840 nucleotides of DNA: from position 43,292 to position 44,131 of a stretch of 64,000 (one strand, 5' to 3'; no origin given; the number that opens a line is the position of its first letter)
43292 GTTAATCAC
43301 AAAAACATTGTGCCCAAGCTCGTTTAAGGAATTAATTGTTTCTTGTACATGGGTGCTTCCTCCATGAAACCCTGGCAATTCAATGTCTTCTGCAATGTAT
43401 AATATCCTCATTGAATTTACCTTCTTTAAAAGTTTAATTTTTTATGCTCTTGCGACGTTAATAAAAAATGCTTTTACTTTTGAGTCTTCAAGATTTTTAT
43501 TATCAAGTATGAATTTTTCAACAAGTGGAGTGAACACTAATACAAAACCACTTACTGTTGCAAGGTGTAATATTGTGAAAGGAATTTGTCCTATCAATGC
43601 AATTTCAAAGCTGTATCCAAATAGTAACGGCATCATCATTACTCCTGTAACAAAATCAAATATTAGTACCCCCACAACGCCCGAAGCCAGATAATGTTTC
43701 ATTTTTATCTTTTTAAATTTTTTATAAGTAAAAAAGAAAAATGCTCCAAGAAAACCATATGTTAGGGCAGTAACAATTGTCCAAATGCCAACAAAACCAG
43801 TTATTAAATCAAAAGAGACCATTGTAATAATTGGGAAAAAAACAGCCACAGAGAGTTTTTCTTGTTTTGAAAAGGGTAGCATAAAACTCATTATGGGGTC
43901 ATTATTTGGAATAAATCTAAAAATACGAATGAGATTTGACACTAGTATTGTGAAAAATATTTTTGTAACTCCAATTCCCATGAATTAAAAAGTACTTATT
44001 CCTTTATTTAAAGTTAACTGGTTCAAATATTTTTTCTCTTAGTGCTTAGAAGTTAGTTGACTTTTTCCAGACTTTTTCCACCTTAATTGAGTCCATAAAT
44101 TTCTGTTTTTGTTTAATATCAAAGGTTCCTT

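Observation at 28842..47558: Four diverged B12-binding radical-SAM enzymes embedded in an archaeal glycan-assembly island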

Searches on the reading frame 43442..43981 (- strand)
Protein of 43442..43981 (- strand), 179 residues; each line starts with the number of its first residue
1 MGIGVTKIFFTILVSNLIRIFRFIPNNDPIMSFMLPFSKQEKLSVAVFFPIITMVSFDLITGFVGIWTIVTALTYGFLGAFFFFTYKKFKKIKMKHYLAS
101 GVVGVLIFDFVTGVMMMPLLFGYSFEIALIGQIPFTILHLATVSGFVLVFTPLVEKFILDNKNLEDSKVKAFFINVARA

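Call 6: search_protein_families(library=pfam, proteins=[window:43442-43981:-], max_evalue=0.001)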
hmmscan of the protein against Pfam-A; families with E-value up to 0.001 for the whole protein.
window:43442-43981:- (179 aa): 1 family
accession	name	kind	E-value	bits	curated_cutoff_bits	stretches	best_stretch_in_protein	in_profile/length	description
PF20221.3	DUF6580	-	0.00068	20.3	27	1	8-123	10-116/162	Family of unknown function (DUF6580)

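Call 13: search_protein_families(library=ncbifam, proteins=[window:43442-43981:-], max_evalue=0.001)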
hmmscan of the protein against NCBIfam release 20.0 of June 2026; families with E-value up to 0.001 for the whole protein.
window:43442-43981:- (179 aa): 0 families

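Call 48: search_solved_structures(query=window:43442-43981:-, max_evalue=10, show_alignments=1)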
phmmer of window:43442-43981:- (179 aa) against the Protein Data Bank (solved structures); distinct sequences matched with E-value up to 10: 1.
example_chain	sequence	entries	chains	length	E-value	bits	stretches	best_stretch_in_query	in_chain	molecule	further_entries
9f5x_e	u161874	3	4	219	0.55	13.6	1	60-119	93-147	Mitochondrial NADH:ubiquinone oxidoreductase 23 kDa subunit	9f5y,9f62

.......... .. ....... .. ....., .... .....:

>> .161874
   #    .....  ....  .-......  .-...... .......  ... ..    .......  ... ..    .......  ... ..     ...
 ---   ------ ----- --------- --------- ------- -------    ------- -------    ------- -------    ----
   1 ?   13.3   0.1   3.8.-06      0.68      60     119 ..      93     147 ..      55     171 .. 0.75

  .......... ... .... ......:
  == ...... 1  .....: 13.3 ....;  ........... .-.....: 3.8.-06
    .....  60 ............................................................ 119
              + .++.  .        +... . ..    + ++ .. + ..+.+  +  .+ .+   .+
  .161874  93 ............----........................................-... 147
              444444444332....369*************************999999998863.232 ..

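Call 90: search_protein_families(library=pfam, proteins=[window:43442-43981:-], max_evalue=5)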
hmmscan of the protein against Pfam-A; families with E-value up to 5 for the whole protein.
window:43442-43981:- (179 aa): 2 families
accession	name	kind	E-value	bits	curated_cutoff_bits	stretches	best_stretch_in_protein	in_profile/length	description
PF20221.3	DUF6580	-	0.00068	20.3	27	1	8-123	10-116/162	Family of unknown function (DUF6580)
PF19517.4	DUF6050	-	0.57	10.9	27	2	93-143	55-104/116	Family of unknown function (DUF6050)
